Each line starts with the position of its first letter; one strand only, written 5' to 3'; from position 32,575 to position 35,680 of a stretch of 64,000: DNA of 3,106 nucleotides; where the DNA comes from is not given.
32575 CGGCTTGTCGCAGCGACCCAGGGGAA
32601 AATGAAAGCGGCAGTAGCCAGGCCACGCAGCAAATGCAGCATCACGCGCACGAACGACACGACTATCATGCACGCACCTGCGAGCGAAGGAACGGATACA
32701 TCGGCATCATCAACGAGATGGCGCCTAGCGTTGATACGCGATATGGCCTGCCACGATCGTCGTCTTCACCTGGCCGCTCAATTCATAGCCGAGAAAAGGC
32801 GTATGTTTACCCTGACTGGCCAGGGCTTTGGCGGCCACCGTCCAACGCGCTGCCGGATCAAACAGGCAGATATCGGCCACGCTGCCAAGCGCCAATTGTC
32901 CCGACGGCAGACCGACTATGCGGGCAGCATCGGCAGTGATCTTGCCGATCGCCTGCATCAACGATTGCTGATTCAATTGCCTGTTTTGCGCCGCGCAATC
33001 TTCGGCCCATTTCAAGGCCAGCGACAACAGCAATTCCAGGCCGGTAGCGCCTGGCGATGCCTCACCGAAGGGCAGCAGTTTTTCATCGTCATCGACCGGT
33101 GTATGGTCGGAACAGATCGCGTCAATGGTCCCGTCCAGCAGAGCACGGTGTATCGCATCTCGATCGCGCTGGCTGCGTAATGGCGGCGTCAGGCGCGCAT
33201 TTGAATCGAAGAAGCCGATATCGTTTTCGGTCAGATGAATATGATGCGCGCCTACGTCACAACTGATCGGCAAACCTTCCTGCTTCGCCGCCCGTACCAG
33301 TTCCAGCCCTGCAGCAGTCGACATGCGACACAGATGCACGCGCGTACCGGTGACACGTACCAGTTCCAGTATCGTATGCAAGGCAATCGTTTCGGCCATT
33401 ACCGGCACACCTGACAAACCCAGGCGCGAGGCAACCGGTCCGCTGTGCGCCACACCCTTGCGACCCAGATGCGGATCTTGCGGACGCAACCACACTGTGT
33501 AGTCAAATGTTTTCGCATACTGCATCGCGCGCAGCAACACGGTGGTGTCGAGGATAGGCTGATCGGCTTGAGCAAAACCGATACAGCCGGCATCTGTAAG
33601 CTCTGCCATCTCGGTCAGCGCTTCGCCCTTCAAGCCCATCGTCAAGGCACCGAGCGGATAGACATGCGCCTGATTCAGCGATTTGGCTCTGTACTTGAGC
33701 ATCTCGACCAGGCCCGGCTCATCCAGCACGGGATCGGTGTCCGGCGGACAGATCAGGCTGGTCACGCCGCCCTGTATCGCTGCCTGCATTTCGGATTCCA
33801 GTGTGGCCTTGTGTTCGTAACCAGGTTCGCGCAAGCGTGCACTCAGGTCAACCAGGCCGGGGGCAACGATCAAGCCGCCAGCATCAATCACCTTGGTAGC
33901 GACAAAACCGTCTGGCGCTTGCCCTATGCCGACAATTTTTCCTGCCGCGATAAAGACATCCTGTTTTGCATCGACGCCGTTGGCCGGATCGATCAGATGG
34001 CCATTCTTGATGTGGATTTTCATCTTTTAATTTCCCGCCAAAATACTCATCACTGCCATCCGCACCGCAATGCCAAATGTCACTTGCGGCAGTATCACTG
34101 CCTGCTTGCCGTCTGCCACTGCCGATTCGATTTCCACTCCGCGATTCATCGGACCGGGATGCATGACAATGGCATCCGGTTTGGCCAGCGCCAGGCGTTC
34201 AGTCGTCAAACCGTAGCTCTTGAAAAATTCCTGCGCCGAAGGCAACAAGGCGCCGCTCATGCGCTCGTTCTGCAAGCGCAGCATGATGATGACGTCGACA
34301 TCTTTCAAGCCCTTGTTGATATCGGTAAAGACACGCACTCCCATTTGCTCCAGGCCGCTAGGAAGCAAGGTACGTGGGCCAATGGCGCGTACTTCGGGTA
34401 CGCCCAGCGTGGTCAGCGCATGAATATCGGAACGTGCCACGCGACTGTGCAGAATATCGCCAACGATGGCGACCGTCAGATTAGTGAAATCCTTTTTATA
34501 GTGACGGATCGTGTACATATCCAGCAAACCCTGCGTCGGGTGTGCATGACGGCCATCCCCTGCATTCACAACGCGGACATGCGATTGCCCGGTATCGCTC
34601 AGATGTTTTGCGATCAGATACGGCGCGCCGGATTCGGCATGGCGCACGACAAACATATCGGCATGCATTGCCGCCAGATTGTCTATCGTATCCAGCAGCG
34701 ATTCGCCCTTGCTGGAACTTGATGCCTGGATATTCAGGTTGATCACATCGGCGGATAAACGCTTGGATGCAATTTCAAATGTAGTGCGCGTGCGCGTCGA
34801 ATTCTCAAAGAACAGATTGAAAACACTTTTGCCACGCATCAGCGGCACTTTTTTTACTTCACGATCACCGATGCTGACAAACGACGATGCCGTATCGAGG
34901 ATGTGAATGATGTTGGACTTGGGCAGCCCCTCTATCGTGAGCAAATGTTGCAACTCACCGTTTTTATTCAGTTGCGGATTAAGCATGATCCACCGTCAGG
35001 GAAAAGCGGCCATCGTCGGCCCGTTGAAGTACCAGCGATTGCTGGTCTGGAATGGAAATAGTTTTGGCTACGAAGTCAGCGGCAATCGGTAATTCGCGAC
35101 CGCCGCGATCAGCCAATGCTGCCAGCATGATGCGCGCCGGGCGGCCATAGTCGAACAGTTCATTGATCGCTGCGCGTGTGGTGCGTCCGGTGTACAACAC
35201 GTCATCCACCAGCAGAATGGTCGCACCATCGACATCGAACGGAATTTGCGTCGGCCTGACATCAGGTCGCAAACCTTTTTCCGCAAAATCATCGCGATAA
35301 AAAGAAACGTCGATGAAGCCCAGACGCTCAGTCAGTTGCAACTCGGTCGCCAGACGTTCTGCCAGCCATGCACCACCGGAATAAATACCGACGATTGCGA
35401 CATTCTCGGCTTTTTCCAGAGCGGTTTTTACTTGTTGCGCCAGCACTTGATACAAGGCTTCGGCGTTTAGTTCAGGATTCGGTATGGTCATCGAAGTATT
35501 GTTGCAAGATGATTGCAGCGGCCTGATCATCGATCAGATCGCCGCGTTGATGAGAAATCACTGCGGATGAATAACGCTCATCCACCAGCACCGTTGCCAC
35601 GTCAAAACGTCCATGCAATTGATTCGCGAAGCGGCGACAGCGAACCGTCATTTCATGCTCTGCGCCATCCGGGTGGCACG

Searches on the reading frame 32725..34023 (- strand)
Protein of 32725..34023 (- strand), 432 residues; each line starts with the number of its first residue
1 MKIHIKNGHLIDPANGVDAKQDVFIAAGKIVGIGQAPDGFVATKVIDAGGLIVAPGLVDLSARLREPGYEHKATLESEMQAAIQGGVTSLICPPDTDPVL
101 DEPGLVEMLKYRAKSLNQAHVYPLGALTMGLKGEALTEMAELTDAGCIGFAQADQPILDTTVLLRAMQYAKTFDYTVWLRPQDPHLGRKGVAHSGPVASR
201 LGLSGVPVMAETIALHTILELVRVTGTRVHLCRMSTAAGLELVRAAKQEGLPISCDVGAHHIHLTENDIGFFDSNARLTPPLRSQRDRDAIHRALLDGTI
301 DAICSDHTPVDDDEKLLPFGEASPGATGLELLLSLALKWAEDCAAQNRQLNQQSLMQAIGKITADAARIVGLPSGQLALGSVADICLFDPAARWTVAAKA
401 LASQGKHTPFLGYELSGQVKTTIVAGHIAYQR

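Call 11: search_protein_families(library=pfam, proteins=[window:32725-34023:-])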
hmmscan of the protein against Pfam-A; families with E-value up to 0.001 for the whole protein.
window:32725-34023:- (432 aa): 2 families
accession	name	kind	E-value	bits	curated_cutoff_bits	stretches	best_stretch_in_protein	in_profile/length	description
PF01979.26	Amidohydro_1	-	1.8e-12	47.6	25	1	246-428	182-344/345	Amidohydrolase family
PF07969.17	Amidohydro_3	-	3.8e-10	40.3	29.7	1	289-430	357-472/472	Amidohydrolase family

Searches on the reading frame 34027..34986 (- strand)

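Call 11: search_protein_families(library=pfam, proteins=[window:34027-34986:-])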
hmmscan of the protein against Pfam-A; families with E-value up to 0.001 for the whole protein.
window:34027-34986:- (319 aa): 2 families
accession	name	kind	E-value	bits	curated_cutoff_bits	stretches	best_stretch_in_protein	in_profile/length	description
PF02729.26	OTCace_N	-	3.2e-39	134.8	29.9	1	13-161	1-147/148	Aspartate/ornithine carbamoyltransferase, carbamoyl-P binding domain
PF00185.30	OTCace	-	1.4e-24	87.3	29.4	1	169-315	2-156/157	Aspartate/ornithine carbamoyltransferase, Asp/Orn binding domain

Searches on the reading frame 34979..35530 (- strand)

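Call 11: search_protein_families(library=pfam, proteins=[window:34979-35530:-])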
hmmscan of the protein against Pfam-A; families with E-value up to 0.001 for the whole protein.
window:34979-35530:- (183 aa): 2 families
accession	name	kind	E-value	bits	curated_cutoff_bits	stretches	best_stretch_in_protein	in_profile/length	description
PF00156.33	Pribosyltran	-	2.3e-19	69.7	26.3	1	31-154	19-138/158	Phosphoribosyl transferase domain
PF14681.12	UPRTase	-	8.8e-07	29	27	1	28-138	52-157/206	Uracil phosphoribosyltransferase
